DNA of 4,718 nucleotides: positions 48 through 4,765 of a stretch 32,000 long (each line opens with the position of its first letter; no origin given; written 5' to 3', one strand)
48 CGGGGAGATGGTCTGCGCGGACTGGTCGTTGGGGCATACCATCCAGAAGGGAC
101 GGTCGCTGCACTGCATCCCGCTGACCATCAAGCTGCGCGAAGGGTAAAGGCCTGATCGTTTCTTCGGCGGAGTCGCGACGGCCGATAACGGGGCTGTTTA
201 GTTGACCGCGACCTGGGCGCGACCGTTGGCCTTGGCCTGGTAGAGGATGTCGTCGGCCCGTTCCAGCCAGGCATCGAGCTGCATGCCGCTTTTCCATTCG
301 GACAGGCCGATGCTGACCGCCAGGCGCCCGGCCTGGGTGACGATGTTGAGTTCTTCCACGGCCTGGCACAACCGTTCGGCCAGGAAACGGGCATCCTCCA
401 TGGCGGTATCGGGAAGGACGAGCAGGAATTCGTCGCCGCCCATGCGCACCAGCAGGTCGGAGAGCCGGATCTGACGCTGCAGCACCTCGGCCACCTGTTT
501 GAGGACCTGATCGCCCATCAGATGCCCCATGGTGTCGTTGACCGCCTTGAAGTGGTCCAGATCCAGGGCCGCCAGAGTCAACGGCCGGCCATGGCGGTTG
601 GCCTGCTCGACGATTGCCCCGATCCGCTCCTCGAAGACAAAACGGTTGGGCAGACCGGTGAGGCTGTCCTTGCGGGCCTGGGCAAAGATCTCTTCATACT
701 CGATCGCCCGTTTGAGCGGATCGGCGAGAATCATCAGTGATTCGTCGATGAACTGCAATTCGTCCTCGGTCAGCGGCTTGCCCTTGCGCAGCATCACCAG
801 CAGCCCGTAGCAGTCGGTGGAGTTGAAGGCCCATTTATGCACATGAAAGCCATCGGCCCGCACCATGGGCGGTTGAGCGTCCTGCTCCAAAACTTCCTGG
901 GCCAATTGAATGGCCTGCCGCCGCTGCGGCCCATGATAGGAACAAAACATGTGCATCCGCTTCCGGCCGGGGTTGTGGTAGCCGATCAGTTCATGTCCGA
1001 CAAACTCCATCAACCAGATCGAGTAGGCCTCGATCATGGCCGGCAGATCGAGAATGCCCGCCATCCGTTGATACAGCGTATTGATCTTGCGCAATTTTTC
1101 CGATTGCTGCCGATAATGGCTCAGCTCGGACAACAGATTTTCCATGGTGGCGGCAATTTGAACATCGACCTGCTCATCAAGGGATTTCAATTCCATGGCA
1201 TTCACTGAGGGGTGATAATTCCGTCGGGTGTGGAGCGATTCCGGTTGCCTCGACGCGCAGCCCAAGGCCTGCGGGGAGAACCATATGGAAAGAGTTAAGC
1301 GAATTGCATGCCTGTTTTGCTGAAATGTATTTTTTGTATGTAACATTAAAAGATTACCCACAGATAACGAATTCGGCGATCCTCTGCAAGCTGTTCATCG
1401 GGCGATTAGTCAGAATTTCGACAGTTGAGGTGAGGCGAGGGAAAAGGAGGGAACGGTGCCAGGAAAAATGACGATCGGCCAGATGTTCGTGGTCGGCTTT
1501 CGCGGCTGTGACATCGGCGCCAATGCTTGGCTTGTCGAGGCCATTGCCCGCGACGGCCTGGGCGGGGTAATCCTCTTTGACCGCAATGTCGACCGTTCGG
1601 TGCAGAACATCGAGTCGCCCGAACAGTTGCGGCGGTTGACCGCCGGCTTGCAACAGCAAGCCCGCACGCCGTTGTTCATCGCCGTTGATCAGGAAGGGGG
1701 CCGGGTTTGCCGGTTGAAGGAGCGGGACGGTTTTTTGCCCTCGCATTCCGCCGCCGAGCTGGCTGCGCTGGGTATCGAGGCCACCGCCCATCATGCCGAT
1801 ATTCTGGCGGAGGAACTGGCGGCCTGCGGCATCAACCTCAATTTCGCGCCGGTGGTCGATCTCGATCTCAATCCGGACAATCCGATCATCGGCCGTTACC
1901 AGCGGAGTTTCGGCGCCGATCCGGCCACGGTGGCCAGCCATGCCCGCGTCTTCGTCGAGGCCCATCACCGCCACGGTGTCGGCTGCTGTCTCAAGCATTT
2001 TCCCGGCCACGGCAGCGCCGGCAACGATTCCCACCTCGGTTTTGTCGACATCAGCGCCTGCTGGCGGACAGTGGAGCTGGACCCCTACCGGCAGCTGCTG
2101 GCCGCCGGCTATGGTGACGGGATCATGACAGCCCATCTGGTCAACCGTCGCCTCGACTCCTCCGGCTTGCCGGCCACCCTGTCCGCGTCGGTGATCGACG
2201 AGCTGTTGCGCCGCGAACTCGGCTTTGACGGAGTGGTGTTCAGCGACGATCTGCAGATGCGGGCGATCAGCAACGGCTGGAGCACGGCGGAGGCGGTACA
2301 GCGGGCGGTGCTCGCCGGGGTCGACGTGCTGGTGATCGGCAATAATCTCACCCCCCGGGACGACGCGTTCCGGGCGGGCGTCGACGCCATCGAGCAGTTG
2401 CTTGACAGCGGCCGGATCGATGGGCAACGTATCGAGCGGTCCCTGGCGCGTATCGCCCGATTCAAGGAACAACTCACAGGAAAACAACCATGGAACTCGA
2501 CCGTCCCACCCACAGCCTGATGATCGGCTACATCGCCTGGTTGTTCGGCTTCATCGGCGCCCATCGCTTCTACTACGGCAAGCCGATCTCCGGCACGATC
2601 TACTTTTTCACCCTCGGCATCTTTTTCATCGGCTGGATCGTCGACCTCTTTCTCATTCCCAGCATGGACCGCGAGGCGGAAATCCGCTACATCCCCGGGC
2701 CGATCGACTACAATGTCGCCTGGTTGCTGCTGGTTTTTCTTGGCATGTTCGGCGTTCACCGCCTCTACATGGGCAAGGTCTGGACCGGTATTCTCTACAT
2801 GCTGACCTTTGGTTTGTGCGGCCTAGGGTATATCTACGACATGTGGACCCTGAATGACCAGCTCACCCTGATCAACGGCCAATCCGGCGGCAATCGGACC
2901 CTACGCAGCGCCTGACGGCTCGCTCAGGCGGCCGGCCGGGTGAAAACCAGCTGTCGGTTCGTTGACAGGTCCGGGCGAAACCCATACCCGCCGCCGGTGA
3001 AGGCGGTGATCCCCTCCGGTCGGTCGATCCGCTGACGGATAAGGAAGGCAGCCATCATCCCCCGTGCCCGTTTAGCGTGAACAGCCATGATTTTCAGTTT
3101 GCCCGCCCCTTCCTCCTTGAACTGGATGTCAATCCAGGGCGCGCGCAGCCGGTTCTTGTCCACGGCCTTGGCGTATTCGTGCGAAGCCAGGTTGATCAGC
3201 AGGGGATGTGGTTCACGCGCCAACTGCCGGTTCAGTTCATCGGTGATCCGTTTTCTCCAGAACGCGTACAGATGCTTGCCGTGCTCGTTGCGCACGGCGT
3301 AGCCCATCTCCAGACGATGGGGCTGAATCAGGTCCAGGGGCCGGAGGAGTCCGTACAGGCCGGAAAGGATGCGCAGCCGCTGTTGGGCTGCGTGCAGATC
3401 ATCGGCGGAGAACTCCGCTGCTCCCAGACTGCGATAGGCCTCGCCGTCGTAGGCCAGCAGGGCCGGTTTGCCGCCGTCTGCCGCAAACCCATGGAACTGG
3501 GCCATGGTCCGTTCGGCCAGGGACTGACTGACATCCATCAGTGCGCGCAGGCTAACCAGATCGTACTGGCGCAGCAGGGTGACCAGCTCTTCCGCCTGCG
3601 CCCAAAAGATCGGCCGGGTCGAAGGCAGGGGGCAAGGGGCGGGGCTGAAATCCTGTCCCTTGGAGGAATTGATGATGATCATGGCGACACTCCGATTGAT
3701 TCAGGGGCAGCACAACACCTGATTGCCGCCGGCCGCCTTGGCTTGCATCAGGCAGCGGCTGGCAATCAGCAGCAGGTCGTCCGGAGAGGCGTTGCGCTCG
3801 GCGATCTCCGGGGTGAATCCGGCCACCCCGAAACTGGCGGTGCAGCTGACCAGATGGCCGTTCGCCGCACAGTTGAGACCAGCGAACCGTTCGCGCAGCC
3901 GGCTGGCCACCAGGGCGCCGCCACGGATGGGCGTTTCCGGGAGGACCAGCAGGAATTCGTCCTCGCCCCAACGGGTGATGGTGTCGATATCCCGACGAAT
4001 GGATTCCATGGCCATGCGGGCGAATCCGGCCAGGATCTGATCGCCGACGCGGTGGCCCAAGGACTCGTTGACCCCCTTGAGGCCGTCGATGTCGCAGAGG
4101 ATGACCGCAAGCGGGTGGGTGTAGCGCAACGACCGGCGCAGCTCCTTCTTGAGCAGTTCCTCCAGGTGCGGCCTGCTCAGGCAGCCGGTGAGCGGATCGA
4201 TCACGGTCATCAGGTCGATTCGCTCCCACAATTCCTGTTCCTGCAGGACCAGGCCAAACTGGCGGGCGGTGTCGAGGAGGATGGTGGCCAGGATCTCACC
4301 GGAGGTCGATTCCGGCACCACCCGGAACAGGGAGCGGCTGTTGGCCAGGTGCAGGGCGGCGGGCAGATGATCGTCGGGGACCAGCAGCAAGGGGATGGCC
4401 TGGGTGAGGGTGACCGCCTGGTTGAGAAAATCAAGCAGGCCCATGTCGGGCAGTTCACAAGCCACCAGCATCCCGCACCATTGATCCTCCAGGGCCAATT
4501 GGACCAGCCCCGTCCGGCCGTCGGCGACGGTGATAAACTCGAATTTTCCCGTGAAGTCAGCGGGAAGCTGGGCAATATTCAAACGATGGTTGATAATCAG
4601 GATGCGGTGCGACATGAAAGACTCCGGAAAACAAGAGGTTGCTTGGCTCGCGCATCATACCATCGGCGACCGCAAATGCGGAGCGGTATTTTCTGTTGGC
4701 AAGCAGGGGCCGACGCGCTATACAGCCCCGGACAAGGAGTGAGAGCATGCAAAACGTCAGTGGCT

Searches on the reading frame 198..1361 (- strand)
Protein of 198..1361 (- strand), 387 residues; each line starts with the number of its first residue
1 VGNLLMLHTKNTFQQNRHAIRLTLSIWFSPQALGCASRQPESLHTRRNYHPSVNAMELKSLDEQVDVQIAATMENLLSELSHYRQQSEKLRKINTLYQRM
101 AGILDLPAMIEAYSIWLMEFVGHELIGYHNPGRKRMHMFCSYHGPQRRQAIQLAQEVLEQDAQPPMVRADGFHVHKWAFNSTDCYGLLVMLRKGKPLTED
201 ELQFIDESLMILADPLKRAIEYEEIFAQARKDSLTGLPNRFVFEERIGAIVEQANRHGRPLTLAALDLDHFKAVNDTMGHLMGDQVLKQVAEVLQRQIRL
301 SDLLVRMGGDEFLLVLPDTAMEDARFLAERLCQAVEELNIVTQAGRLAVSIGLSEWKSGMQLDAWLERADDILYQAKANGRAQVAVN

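Call 45: search_protein_families(library=pfam, proteins=[window:198-1361:-], max_evalue=0.00001)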
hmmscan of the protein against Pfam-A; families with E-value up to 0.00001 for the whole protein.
window:198-1361:- (387 aa): 1 family
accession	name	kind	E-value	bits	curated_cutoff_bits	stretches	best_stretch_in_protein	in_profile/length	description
PF00990.26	GGDEF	-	2.5e-44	151.3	23.8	1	231-382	3-160/161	Diguanylate cyclase, GGDEF domain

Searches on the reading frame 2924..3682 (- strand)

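Call 72: search_protein_families(library=pfam, proteins=[window:2924-3682:-], max_evalue=0.001)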
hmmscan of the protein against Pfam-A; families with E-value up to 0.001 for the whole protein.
window:2924-3682:- (252 aa): 2 families
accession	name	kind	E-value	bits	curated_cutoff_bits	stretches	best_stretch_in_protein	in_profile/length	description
PF03883.20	H2O2_YaaD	-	2.7e-73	246.8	29.6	1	2-238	3-235/236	Peroxide stress protein YaaA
PF21818.3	DUF6884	-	1.2e-05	25.9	30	1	98-181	35-114/135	Family of unknown function (DUF6884)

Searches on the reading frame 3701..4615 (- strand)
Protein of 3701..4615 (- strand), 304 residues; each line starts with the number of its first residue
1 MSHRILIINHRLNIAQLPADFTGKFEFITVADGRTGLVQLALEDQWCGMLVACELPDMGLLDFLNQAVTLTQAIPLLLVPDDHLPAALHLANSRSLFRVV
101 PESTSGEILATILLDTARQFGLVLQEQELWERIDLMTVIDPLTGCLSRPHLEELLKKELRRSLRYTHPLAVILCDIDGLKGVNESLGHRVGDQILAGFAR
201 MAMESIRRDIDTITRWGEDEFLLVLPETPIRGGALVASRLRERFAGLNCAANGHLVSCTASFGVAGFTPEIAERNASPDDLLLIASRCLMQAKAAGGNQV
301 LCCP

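Call 72: search_protein_families(library=pfam, proteins=[window:3701-4615:-], max_evalue=0.001)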
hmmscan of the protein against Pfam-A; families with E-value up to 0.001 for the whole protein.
window:3701-4615:- (304 aa): 1 family
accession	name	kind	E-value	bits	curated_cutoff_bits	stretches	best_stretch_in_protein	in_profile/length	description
PF00990.26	GGDEF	-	1.1e-30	106.9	23.8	1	138-299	2-161/161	Diguanylate cyclase, GGDEF domain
